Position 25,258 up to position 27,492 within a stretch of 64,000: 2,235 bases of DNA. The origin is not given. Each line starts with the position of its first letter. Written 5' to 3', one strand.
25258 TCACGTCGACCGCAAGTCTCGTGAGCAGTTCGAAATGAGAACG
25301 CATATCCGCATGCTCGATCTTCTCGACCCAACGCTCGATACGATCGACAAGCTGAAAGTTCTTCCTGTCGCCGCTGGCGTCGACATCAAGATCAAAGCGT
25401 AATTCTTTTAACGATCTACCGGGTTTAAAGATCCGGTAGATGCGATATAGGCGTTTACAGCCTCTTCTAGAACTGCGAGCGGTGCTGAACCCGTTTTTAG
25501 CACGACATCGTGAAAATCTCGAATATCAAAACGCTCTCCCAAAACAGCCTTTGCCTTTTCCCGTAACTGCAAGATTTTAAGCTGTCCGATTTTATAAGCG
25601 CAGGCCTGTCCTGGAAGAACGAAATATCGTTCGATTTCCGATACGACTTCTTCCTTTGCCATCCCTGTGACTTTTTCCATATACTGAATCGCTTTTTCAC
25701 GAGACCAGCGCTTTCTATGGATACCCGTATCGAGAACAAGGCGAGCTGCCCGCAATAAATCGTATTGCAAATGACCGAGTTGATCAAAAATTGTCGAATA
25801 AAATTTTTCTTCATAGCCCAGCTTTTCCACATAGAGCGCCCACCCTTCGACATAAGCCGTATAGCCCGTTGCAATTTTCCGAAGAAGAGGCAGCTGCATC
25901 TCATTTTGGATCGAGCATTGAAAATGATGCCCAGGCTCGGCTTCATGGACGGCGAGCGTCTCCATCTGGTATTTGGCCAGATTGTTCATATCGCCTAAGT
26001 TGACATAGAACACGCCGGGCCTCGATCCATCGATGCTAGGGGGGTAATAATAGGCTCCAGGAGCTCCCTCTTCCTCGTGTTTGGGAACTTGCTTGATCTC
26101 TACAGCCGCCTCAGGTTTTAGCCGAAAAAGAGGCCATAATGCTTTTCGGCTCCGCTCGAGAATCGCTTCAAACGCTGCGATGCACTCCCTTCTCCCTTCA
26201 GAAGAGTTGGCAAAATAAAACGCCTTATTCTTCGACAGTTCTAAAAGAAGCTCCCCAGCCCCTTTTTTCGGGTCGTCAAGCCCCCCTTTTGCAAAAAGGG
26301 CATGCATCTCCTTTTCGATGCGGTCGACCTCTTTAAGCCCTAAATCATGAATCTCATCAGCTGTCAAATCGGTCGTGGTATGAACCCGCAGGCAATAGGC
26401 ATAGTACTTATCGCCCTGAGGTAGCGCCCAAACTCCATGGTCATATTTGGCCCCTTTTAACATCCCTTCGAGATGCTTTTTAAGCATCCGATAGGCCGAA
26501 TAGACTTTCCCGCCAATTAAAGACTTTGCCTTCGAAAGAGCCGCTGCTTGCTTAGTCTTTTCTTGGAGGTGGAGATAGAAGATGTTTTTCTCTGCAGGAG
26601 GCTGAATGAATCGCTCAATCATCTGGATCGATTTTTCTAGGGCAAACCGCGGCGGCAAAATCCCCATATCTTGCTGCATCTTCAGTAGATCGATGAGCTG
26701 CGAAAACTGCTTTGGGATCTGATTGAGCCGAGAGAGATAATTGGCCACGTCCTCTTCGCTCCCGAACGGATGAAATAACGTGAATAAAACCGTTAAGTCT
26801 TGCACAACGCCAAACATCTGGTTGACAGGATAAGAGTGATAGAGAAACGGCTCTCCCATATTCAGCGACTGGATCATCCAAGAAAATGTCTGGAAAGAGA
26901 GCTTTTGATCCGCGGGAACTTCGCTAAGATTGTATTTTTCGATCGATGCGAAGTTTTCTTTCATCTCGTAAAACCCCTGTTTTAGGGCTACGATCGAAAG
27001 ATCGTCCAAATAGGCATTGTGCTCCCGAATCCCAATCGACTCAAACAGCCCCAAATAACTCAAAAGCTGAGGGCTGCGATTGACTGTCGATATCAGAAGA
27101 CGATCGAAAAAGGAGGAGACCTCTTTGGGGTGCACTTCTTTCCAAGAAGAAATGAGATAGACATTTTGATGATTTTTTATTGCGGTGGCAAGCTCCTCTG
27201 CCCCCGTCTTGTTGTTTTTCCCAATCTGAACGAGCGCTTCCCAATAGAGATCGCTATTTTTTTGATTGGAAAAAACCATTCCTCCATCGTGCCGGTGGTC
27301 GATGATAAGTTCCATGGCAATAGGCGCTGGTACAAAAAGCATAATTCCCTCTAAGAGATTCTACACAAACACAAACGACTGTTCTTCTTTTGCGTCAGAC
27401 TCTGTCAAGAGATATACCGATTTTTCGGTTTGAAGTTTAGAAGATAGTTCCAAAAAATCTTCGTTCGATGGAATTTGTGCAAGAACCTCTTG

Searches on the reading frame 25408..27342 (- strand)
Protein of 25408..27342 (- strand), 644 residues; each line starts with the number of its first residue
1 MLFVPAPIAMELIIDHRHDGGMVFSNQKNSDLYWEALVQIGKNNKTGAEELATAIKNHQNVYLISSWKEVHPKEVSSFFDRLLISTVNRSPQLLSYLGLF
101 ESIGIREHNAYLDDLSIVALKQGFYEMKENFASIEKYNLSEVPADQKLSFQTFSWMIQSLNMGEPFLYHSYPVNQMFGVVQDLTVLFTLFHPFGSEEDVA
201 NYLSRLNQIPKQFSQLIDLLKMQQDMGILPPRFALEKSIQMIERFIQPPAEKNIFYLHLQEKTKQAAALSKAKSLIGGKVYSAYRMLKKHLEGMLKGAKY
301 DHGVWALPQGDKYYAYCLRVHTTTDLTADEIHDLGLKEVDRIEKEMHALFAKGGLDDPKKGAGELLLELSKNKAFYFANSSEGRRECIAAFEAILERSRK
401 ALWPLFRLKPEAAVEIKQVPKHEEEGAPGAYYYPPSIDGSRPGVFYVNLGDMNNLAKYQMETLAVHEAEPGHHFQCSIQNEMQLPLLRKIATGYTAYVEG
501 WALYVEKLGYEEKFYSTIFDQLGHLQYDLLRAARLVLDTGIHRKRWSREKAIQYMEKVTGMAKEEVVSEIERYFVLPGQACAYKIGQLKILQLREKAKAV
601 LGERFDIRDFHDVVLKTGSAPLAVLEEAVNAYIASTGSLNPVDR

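Call 49: search_protein_families(library=pfam, proteins=[window:25408-27342:-], max_evalue=0.001)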
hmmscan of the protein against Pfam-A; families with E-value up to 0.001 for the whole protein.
window:25408-27342:- (644 aa): 1 family
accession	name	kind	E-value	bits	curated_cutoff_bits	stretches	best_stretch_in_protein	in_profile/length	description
PF05960.17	DUF885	-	1.3e-155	520.5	32.4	1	102-629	6-532/532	Bacterial protein of unknown function (DUF885)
